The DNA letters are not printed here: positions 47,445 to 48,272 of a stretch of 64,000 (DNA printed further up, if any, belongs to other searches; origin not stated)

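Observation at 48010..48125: Non-canonical C-terminal sorting signal: TPIDEAP + hydrophobic helix + SRQMK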

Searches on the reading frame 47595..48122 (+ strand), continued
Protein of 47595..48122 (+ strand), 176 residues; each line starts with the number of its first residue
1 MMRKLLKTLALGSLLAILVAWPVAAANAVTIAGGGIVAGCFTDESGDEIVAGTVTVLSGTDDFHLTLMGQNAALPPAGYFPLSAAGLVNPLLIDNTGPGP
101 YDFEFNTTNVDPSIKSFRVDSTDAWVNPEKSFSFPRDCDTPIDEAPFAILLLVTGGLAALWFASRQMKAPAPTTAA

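Call 21: find_homologous_proteins(query=L004:10634-12253:+, max_evalue=0.00001)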
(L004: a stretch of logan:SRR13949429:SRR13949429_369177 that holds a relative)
Query L004:10634-12253:+ (540 aa): 504 proteins with E <= 0.00001 among 8000 candidates; the best 120 are listed.
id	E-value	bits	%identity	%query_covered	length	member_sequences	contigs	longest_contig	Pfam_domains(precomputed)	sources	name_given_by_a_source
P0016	0.0e+0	1177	100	100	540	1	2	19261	PF09721.16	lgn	-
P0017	0.0e+0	1016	84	100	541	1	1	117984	PF09721.16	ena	-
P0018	7.4e-268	908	76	100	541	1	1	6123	PF09721.16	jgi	jgi:exosortase/archaeosortase family protein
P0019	1.8e-267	906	75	99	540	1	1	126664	PF09721.16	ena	-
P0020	1.2e-255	867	73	100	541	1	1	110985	PF09721.16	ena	-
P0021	6.2e-199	680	83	67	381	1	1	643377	PF09721.16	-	-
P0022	2.4e-165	569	50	99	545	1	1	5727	PF09721.16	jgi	jgi:exosortase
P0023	1.4e-164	567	52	96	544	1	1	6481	PF09721.16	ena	-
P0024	1.1e-159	551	50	96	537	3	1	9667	PF09721.16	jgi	jgi:exosortase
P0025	2.4e-159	550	51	96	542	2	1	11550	PF09721.16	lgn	-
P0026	2.1e-158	546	50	98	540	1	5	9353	PF09721.16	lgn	-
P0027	3.1e-158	546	50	98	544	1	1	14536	PF09721.16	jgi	jgi:exosortase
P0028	1.9e-157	543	48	97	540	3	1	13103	PF09721.16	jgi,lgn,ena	-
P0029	3.1e-157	543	50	96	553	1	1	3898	PF09721.16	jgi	jgi:exosortase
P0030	4.5e-157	542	50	96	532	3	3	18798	PF09721.16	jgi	-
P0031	7.9e-157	541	48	98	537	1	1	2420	PF09721.16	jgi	jgi:exosortase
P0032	7.9e-157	541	51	96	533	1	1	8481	PF09721.16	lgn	-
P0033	4.7e-156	539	49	97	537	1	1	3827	PF09721.16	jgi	jgi:exosortase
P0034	1.3e-155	537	49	96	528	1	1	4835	PF09721.16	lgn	-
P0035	2.2e-155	536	50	96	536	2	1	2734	PF09721.16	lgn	-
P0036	4.6e-155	535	50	96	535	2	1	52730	PF09721.16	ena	-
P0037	7.8e-155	535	50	95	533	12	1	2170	PF09721.16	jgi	-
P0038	1.0e-154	534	49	96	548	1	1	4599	PF09721.16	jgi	jgi:exosortase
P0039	5.6e-154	532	51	93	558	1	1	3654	PF09721.16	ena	-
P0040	9.3e-154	531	51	96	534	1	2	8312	PF09721.16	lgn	-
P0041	9.5e-154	531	49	96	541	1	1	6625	PF09721.16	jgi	jgi:exosortase/archaeosortase family protein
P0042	1.3e-153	531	49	97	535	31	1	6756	PF09721.16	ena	-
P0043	1.8e-153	530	49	96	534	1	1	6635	PF09721.16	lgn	-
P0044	5.6e-153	529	48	97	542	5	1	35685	PF09721.16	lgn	-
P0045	6.1e-153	528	50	93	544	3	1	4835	PF09721.16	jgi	jgi:exosortase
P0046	1.0e-152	528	50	96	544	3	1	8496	PF09721.16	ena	-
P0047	1.0e-152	528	49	96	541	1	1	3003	PF09721.16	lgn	-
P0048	1.2e-152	527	51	96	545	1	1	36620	PF09721.16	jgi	jgi:exosortase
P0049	1.1e-151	524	50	96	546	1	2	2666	PF09721.16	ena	-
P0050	1.4e-151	524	49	96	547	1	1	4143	PF09721.16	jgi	jgi:exosortase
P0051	1.4e-150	521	49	96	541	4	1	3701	PF09721.16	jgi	jgi:exosortase/archaeosortase family protein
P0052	1.6e-150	520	49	96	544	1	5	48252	PF09721.16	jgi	jgi:exosortase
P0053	1.9e-150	520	49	96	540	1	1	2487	PF09721.16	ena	-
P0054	2.0e-150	520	48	96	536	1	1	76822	PF09721.16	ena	-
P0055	2.1e-150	520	48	98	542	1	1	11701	PF09721.16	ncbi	-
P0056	2.3e-150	520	49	96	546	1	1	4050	PF09721.16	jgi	jgi:exosortase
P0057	2.3e-150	520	49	96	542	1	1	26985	PF09721.16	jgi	jgi:exosortase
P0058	3.0e-150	520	50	96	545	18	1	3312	PF09721.16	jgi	jgi:exosortase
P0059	8.9e-150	518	49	96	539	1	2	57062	PF09721.16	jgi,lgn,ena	jgi:exosortase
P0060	1.0e-149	518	48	96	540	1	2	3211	PF09721.16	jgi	jgi:exosortase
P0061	1.8e-149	517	49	97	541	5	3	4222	PF09721.16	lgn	-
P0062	2.5e-149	516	50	96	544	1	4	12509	PF09721.16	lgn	-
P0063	3.6e-149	516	49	94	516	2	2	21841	PF09721.16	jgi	jgi:exosortase/archaeosortase family protein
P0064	5.0e-149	515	47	98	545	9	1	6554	PF09721.16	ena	-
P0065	5.6e-149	515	50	95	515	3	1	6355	PF09721.16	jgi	-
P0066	6.4e-149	515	49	97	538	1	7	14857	PF09721.16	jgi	jgi:exosortase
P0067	6.8e-149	515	48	97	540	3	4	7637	PF09721.16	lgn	-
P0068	7.4e-149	515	47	98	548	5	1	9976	PF09721.16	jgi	jgi:exosortase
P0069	8.4e-149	515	48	97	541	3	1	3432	PF09721.16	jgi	jgi:exosortase/archaeosortase family protein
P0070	1.0e-148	514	48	98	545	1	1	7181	PF09721.16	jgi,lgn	jgi:exosortase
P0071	1.6e-148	514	49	95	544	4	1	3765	PF09721.16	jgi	-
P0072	1.6e-148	514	47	98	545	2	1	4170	PF09721.16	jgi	jgi:exosortase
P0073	3.2e-148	513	48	97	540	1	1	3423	PF09721.16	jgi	jgi:exosortase/archaeosortase family protein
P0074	7.9e-148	512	49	97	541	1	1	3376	PF09721.16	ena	-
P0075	9.6e-148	511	48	96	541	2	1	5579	PF09721.16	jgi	-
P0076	1.1e-147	511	47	95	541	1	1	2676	PF09721.16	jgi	jgi:exosortase/archaeosortase family protein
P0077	1.2e-147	511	49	97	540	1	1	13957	PF09721.16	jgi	jgi:exosortase/archaeosortase family protein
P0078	1.9e-147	510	48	96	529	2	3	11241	PF09721.16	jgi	jgi:exosortase/archaeosortase family protein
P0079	3.3e-147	509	48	97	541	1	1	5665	PF09721.16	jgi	jgi:exosortase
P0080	1.5e-146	507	49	97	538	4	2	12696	PF09721.16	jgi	jgi:exosortase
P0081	1.6e-146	507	49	96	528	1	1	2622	PF09721.16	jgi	jgi:exosortase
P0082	1.6e-146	507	47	98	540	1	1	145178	PF09721.16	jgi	jgi:exosortase/archaeosortase family protein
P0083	1.9e-146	507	48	97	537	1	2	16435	PF09721.16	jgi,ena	jgi:exosortase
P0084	2.2e-146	507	49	97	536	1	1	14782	PF09721.16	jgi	jgi:exosortase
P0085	2.4e-146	507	49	97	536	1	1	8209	PF09721.16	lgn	-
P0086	2.5e-146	507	50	97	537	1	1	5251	PF09721.16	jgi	jgi:exosortase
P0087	2.5e-146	507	48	96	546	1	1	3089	PF09721.16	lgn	-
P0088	3.5e-146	506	51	96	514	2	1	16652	PF09721.16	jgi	-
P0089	3.8e-146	506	48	95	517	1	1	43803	PF09721.16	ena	-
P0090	4.5e-146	506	48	96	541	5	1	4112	PF09721.16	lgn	-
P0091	5.6e-146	505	54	83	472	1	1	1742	PF09721.16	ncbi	-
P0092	5.8e-146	505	49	96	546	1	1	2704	PF09721.16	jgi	jgi:exosortase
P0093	7.2e-146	505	48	97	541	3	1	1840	PF09721.16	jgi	jgi:exosortase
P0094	7.9e-146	505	48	94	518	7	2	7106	PF09721.16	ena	-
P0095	8.7e-146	505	48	96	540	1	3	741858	PF09721.16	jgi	jgi:exosortase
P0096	1.1e-145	504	47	96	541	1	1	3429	PF09721.16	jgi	jgi:exosortase/archaeosortase family protein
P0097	1.1e-145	504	46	98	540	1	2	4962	PF09721.16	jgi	jgi:exosortase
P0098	1.2e-145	504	49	98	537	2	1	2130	PF09721.16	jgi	-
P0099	1.6e-145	504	48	95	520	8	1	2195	PF09721.16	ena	-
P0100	2.7e-145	503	49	96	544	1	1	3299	PF09721.16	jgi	jgi:exosortase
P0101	2.8e-145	503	46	98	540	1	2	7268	PF09721.16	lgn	-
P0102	3.3e-145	503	47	97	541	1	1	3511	PF09721.16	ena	-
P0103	3.7e-145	503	49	93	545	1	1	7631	PF09721.16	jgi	jgi:exosortase/archaeosortase family protein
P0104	3.9e-145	503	48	97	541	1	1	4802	PF09721.16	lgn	-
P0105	6.1e-145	502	48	97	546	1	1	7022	PF09721.16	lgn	-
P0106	9.6e-145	501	47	96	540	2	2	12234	PF09721.16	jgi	jgi:exosortase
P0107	1.2e-144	501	49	96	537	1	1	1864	PF09721.16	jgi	jgi:exosortase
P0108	1.8e-144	500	48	96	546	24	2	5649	PF09721.16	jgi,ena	jgi:exosortase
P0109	2.1e-144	500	46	94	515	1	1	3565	PF09721.16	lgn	-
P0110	2.5e-144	500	47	98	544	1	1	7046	PF09721.16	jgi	jgi:exosortase/archaeosortase family protein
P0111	3.0e-144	500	47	96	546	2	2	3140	PF09721.16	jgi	jgi:exosortase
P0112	3.7e-144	499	50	96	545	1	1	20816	PF09721.16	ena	-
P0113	1.0e-143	498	47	94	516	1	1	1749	PF09721.16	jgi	jgi:exosortase/archaeosortase family protein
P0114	1.4e-143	498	47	97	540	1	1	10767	PF09721.16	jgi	jgi:exosortase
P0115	1.8e-143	497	46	96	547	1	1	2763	PF09721.16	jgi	jgi:exosortase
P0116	2.6e-143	497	48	95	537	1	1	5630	PF09721.16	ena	-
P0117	3.4e-143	496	48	98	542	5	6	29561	PF09721.16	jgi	jgi:exosortase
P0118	3.8e-143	496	48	96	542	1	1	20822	PF09721.16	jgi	-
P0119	4.5e-143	496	46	96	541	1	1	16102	PF09721.16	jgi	jgi:exosortase/archaeosortase family protein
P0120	4.5e-143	496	46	97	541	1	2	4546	PF09721.16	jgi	jgi:exosortase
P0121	5.6e-143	496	47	98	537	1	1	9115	PF09721.16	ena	-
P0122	5.8e-143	495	47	96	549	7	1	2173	PF09721.16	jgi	-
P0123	8.1e-143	495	47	96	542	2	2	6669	PF09721.16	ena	-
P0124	1.1e-142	495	46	98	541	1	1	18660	PF09721.16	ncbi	-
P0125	1.2e-142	494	45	95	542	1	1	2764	PF09721.16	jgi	jgi:exosortase/archaeosortase family protein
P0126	1.6e-142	494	46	96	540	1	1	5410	PF09721.16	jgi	jgi:exosortase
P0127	1.7e-142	494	46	96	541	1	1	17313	PF09721.16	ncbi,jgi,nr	ncbi:MAG: hypothetical protein QOF49_207 [Chloroflexota bacterium]|jgi:exosortase/archaeosortase fam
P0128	2.4e-142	493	46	96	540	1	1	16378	PF09721.16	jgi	jgi:exosortase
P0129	2.7e-142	493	47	95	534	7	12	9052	PF09721.16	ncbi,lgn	-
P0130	2.9e-142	493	46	98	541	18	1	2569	PF09721.16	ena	-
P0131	2.9e-142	493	47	97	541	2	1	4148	PF09721.16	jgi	jgi:exosortase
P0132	3.4e-142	493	47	98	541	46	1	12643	PF09721.16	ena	-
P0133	3.7e-142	493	47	97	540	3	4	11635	PF09721.16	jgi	jgi:exosortase/archaeosortase family protein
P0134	4.3e-142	493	47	96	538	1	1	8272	PF09721.16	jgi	jgi:exosortase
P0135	6.2e-142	492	46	97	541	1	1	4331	PF09721.16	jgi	jgi:exosortase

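Call 23: find_encoding_contigs(protein=P0095, flank=8000, max_places=1)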
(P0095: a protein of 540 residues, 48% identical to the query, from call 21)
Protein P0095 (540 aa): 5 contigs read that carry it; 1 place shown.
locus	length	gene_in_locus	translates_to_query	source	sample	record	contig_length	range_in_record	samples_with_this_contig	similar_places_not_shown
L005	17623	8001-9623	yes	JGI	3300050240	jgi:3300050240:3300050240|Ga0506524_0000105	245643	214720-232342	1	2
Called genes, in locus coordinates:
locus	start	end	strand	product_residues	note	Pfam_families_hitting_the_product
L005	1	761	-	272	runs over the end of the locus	PF03976:PPK2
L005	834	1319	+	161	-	PF06210:DUF1003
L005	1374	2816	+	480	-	PF00171:Aldedh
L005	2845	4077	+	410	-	PF02771:Acyl-CoA_dh_N, PF02770:Acyl-CoA_dh_M, PF00441:Acyl-CoA_dh_1, PF08028:Acyl-CoA_dh_2, PF22924:ACOX_C_alpha1 (weak)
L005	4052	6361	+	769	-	PF13380:CoA_binding_2, PF13607:Succ_CoA_lig, PF13549:ATP-grasp_5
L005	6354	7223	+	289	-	PF00378:ECH_1, PF16113:ECH_2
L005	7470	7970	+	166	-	-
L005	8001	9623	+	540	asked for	PF09721:Exosortase_EpsH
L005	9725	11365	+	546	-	PF00535:Glycos_transf_2, PF13641:Glyco_tranf_2_3, PF13632:Glyco_trans_2_3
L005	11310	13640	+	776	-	PF13231:PMT_2 (weak)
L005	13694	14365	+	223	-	PF13489:Methyltransf_23, PF13847:Methyltransf_31, PF08241:Methyltransf_11, PF08242:Methyltransf_12, PF13649:Methyltransf_25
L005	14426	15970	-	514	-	-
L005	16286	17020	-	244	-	PF13483:Lactamase_B_3, PF00753:Lactamase_B, PF12706:Lactamase_B_2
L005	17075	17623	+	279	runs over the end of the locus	-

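Call 24: find_encoding_contigs(protein=P0127, flank=8000, max_places=1)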
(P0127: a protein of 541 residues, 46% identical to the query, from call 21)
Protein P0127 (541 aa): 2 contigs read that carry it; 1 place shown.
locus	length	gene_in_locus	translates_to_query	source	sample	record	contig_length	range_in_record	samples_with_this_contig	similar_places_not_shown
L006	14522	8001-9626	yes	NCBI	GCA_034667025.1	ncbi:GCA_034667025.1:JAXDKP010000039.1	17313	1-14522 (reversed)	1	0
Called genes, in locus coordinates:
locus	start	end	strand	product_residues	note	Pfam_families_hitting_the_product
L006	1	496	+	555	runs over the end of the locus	PF01935:DUF87, PF05872:HerA_C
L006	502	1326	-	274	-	PF03976:PPK2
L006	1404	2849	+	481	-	PF00171:Aldedh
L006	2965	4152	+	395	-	PF02771:Acyl-CoA_dh_N, PF02770:Acyl-CoA_dh_M, PF00441:Acyl-CoA_dh_1, PF22924:ACOX_C_alpha1 (weak), PF08028:Acyl-CoA_dh_2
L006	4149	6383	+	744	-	PF13380:CoA_binding_2, PF13607:Succ_CoA_lig, PF13549:ATP-grasp_5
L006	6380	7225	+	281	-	PF00378:ECH_1, PF16113:ECH_2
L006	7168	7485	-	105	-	-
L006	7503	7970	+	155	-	-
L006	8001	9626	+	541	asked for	PF09721:Exosortase_EpsH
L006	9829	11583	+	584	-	PF00535:Glycos_transf_2, PF13641:Glyco_tranf_2_3, PF13632:Glyco_trans_2_3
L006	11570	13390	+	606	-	-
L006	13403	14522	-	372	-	PF00150:Cellulase, PF26410:GH5_mannosidase, PF02836:Glyco_hydro_2_C (weak)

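Call 25: find_encoding_contigs(protein=P0082, flank=8000, max_places=1)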
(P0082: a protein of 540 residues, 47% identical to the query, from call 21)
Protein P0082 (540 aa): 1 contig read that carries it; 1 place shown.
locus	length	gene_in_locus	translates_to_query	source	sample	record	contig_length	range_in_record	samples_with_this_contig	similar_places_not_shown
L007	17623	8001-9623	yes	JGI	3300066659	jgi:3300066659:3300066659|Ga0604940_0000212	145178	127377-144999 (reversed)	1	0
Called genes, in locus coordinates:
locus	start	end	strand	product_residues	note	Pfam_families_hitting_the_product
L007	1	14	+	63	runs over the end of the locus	?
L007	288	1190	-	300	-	PF03976:PPK2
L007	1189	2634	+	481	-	PF00171:Aldedh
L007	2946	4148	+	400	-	PF02771:Acyl-CoA_dh_N, PF02770:Acyl-CoA_dh_M, PF00441:Acyl-CoA_dh_1, PF22924:ACOX_C_alpha1 (weak), PF08028:Acyl-CoA_dh_2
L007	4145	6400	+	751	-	PF02629:CoA_binding (weak), PF13380:CoA_binding_2, PF13607:Succ_CoA_lig, PF13549:ATP-grasp_5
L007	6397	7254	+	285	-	PF00378:ECH_1, PF16113:ECH_2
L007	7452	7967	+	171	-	-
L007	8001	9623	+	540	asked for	PF09721:Exosortase_EpsH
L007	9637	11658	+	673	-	-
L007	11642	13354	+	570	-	-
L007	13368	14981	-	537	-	-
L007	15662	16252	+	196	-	PF12389:Peptidase_M73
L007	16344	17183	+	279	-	-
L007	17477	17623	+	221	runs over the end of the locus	-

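Call 30: search_protein_families(library=ncbifam, proteins=[L005:7470-7967:+, L006:7503-7967:+, L007:7452-7964:+], max_evalue=10)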
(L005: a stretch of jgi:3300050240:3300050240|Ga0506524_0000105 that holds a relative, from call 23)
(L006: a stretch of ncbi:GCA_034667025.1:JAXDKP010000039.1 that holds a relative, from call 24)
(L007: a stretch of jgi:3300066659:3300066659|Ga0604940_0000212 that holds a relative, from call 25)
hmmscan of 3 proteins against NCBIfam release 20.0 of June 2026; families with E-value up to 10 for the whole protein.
L005:7470-7967:+ (166 aa): 2 families
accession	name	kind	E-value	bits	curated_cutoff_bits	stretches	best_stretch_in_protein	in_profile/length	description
TIGR02543.1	List_Bact_rpt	repeat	0.013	15.8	20.95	1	56-78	19-41/44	TIGR02543 family repeat protein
NF053601.1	asym_polar_PgfA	equivalog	0.048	13.1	160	1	5-113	1-102/303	cell envelope lipid trafficking protein PgfA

L006:7503-7967:+ (155 aa): 5 families
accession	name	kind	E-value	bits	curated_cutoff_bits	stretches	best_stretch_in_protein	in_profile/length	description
NF038129.1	PEP_NF038129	equivalog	0.0079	16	65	1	54-145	113-191/194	NF038129 family PEP-CTERM protein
TIGR04200.2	targ_of_XrtJ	subfamily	0.0091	15.7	40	1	117-150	22-53/57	PExPT-CTERM protein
NF038126.1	PEP_CTERM_FxDxF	subfamily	0.18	12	50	1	65-147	112-164/165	FxDxF family PEP-CTERM protein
TIGR03370.1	VPLPA-CTERM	domain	0.33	11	25.35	1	131-148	7-24/25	VPLPA-CTERM sorting domain-containing protein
TIGR04174.1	IPTL_CTERM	subfamily_domain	9.7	6.6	20.5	1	131-150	8-26/27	IPTL-CTERM sorting domain-containing protein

L007:7452-7964:+ (171 aa): 0 families

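Call 31: find_related_loci(query=A2, collection=genome_contigs, flank=6000)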
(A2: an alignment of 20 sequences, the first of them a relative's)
Query A2 (540 aa) in genome_contigs; peptide patterns used: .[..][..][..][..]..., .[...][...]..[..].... (x = any residue, [..] = any of these).
78 stretches matched a pattern; 37 encode a relative of the query (tblastn E <= 1e-3); 37 distinct loci.
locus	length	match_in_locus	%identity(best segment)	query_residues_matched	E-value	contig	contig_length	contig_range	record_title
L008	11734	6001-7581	49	6-531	5e-154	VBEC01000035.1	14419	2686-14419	MAG: Chloroflexi bacterium isolate CF_16 14_1009_16_30cm_scaffold_7581, whole genome shotgun sequence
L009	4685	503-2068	50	13-533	4e-154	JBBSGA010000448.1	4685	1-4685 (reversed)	MAG: Chloroflexales bacterium isolate LS2_sbin.21 LS2_sbin.21_K_1054035_L_4685_cov_13.7940, whole genome shotgun sequenc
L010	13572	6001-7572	46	12-531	2e-135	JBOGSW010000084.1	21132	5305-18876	MAG: Candidatus Limnocylindria bacterium isolate M3-S_metawrap_bin.20 k127_4414148, whole genome shotgun sequence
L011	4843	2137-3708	46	3-531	8e-135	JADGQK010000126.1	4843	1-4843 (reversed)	MAG: Chloroflexota bacterium isolate Chersky.17_25 contig-100_9546, whole genome shotgun sequence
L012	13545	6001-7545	47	16-531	4e-131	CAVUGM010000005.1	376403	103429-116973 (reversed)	MAG: uncultured Chloroflexia bacterium isolate MFD02134.bin.2.86 genome assembly, contig: contig_8041, whole genome shot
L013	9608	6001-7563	44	15-531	2e-130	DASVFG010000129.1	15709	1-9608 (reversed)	MAG TPA_asm: Candidatus Limnocylindria bacterium isolate SMAG_U2083 k141_1495696, whole genome shotgun sequence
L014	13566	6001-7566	46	5-531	3e-124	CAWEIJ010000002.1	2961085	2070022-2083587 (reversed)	MAG: uncultured Chloroflexia bacterium isolate MFD06435.bin.2.178 genome assembly, contig: contig_19661, whole genome sh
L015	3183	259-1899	38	22-534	3e-109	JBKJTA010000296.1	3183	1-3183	MAG: Aquihabitans sp. isolate ant_bin.601 k117_4004031, whole genome shotgun sequence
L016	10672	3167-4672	42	7-488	4e-104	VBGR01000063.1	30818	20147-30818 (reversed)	MAG: Chloroflexi bacterium isolate CF_83 14_1009_09_20cm_scaffold_765, whole genome shotgun sequence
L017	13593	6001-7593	38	3-529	1e-103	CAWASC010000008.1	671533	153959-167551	MAG: uncultured Actinomycetota bacterium isolate MFD02581.bin.1.174 genome assembly, contig: contig_17778, whole genome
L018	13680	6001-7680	37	22-536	3e-101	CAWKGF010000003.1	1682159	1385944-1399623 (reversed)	MAG: uncultured Actinomycetes bacterium isolate MFD09222.bin.2.126 genome assembly, contig: contig_67085, whole genome s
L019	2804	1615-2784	47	6-392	2e-101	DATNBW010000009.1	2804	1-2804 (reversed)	MAG TPA_asm: Verrucomicrobiia bacterium isolate SMAG_U11198 k141_2241746, whole genome shotgun sequence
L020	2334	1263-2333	50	4-355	1e-101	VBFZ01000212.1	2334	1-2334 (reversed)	MAG: Chloroflexi bacterium isolate CF_65 14_0903_02_30cm_scaffold_50061, whole genome shotgun sequence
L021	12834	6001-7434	40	22-490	2e-97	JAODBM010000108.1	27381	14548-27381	MAG: Acidimicrobiales bacterium isolate RYN_48 scaffold_741013, whole genome shotgun sequence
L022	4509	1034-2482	38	14-488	6e-93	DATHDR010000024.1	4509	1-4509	MAG TPA_asm: Verrucomicrobiia bacterium isolate SMAG_U12399 k141_126349, whole genome shotgun sequence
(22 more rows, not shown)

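Call 42: find_related_loci(query=A1, collection=metagenome_contigs, flank=6000)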
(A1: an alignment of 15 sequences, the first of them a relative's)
Query A1 (176 aa) in metagenome_contigs; peptide patterns used: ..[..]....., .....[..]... (x = any residue, [..] = any of these).
183 stretches matched a pattern, but none encodes a relative of the query by tblastn (E <= 1e-3).

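Call 56: search_protein_families(library=pfam, proteins=[L004:13910-15622:+, L005:11310-13637:+], max_evalue=10)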
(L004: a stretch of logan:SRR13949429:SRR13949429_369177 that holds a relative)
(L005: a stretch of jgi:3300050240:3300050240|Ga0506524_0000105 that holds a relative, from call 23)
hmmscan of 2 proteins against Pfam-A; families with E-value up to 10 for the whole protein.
L004:13910-15622:+ (571 aa): 1 family
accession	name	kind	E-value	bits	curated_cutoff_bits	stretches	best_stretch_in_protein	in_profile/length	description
PF13231.12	PMT_2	-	0.0059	17.3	26.1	1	134-251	49-160/160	Dolichyl-phosphate-mannose-protein mannosyltransferase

L005:11310-13637:+ (776 aa): 1 family
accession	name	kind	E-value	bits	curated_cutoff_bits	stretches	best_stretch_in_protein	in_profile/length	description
PF13231.12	PMT_2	-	7.4e-06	26.7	26.1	1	122-269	20-160/160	Dolichyl-phosphate-mannose-protein mannosyltransferase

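Call 58: predict_structure(alignment_id=A1)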
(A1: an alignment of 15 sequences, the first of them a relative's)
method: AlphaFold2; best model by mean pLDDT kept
length: 176 residues; sequences in the alignment: 15
mean_pLDDT: 80.0   pTM: 0.62
mean pLDDT of the five models: 80.0, 77.3, 75.9, 74.6, 72.6
residues with pLDDT >= 90: 81; 70-90: 43; 50-70: 49; < 50: 3
segments of 3 or more residues with pLDDT < 50: none
pLDDT, mean of each block of 10 residues (from residue 1): 52 57 66 92 89 93 94 79 92 94 94 92 90 85 61 75 68 57
secondary structure, 60 per line:
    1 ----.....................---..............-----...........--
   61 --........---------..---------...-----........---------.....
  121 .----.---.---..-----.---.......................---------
elements in order: H5-25 E29-42 E48-58 E63-70 E91-93 E99-106 E116-121 H145-167
